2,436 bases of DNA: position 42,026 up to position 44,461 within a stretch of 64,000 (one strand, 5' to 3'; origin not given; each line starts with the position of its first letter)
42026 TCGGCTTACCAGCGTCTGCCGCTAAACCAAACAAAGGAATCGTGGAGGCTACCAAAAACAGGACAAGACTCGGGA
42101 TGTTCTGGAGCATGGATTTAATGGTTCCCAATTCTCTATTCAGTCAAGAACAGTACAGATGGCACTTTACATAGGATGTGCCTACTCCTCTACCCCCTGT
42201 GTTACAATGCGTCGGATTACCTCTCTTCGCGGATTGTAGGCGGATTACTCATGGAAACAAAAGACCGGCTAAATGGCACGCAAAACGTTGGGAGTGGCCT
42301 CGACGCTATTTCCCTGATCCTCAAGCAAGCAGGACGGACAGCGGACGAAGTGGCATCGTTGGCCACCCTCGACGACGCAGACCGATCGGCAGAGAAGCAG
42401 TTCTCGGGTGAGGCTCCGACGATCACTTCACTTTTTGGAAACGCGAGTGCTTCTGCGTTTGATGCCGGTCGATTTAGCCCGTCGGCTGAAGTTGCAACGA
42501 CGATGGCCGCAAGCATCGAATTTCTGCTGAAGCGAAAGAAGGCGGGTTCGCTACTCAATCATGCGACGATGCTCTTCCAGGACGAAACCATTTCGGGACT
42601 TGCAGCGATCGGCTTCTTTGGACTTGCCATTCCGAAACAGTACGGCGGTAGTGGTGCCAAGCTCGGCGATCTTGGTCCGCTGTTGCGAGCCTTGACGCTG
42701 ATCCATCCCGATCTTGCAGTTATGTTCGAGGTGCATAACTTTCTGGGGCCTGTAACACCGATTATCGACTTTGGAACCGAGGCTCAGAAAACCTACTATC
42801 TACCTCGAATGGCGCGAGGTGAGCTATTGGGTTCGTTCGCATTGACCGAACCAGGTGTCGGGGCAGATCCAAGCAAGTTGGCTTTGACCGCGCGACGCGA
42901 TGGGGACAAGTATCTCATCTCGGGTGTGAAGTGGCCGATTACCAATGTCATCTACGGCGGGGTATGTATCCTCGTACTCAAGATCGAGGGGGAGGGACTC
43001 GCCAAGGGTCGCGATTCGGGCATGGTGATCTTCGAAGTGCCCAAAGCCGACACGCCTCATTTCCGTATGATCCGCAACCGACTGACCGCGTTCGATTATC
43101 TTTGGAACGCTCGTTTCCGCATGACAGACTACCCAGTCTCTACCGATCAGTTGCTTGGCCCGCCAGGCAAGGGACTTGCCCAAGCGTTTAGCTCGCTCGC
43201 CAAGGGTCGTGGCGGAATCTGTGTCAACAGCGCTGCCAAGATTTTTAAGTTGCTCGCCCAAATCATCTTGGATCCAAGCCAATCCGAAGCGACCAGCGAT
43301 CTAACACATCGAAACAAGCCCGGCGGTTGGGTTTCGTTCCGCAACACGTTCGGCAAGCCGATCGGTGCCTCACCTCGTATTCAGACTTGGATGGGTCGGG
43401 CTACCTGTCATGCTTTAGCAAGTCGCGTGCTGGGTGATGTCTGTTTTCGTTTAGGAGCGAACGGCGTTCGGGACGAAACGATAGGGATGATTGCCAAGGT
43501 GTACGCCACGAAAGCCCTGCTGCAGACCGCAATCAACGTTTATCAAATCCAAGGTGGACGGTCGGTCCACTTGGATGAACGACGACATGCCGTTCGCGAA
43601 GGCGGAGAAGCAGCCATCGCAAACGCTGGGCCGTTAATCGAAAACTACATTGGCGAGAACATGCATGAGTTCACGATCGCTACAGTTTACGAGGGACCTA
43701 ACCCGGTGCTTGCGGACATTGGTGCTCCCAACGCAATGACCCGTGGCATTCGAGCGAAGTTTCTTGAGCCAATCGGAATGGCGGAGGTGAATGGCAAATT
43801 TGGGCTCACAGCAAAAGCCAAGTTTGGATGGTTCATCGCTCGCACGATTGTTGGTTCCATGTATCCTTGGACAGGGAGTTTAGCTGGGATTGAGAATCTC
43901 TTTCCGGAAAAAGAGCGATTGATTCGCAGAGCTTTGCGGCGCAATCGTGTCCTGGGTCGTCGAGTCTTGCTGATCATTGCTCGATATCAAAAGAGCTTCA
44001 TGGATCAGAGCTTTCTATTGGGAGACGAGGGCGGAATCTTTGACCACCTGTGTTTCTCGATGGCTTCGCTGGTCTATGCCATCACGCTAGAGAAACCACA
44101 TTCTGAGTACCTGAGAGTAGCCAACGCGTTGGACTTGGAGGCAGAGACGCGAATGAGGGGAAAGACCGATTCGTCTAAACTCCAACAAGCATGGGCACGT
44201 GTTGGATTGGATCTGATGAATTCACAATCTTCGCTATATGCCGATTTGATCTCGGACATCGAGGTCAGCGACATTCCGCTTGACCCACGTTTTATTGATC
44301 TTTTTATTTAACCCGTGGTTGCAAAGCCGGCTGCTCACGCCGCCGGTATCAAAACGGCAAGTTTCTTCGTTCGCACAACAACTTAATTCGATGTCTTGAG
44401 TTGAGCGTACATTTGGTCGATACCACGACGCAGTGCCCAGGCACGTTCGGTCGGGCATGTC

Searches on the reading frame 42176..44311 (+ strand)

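Call 6: search_protein_families(library=ncbifam, proteins=[window:42176-44311:+], max_evalue=0.01)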
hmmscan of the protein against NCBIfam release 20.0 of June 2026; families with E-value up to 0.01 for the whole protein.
window:42176-44311:+ (711 aa): 18 families
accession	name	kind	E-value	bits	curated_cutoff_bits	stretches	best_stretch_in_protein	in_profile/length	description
NF042972.1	AcrlCoAredClosAcrC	equivalog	1e-25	90.2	640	1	132-462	35-340/378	acryloyl-CoA reductase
NF045652.1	ProlPCPDhRedW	equivalog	4.7e-24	84.9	650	1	144-474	42-350/376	L-prolyl-[peptidyl-carrier protein] dehydrogenase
NF007000.1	PRK09463.1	subfamily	2.6e-22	79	600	1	137-468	77-402/726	acyl-CoA dehydrogenase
NF045552.1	GlutCoADH_Des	equivalog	5.6e-22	78.5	470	1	132-424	36-304/387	glutaryl-CoA dehydrogenase Acd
NF042439.1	SulpropCoADesulf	equivalog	1.7e-19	69.8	600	1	136-462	27-334/379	3-sulfinopropanoyl-CoA desulfinase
NF058590.1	AcCoDHFadEBacil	equivalog_domain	5.2e-18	64.9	600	1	142-275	62-195/586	acyl-CoA dehydrogenase FadE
NF009586.0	PRK13026.1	subfamily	1.1e-16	60.4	608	1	144-233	119-208/777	acyl-CoA dehydrogenase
NF053553.1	prodigi_MBC_PigA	equivalog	1.4e-16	60.6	500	1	132-345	35-245/381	prodigiosin MBC biosynthesis dehydrogenase PigA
NF038187.1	FadE_coli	exception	1.1e-14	53.6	1300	1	140-233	155-248/816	acyl-CoA dehydrogenase FadE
NF043006.1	CyhCrbnylCoADH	equivalog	9.9e-13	47.8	650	1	134-462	36-339/380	cyclohexane-1-carbonyl-CoA dehydrogenase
TIGR03207.1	cyc_hxne_CoA_dh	equivalog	5e-11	41.9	575.35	1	129-353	28-246/372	cyclohexanecarboxyl-CoA dehydrogenase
NF052270.1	Staph_DH_FadE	equivalog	8.8e-11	41.1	600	1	177-254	99-176/400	acyl-CoA dehydrogenase FadE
TIGR03204.1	pimC_large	equivalog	1.7e-09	37.1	623.85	1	151-261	58-165/395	pimeloyl-CoA dehydrogenase large subunit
NF008997.0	PRK12341.1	equivalog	1.6e-08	34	537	1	112-345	14-242/382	acyl-CoA dehydrogenase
TIGR04022.1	sulfur_SfnB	equivalog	1.5e-07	30.7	430.9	1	137-261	37-157/391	SfnB family sulfur acquisition oxidoreductase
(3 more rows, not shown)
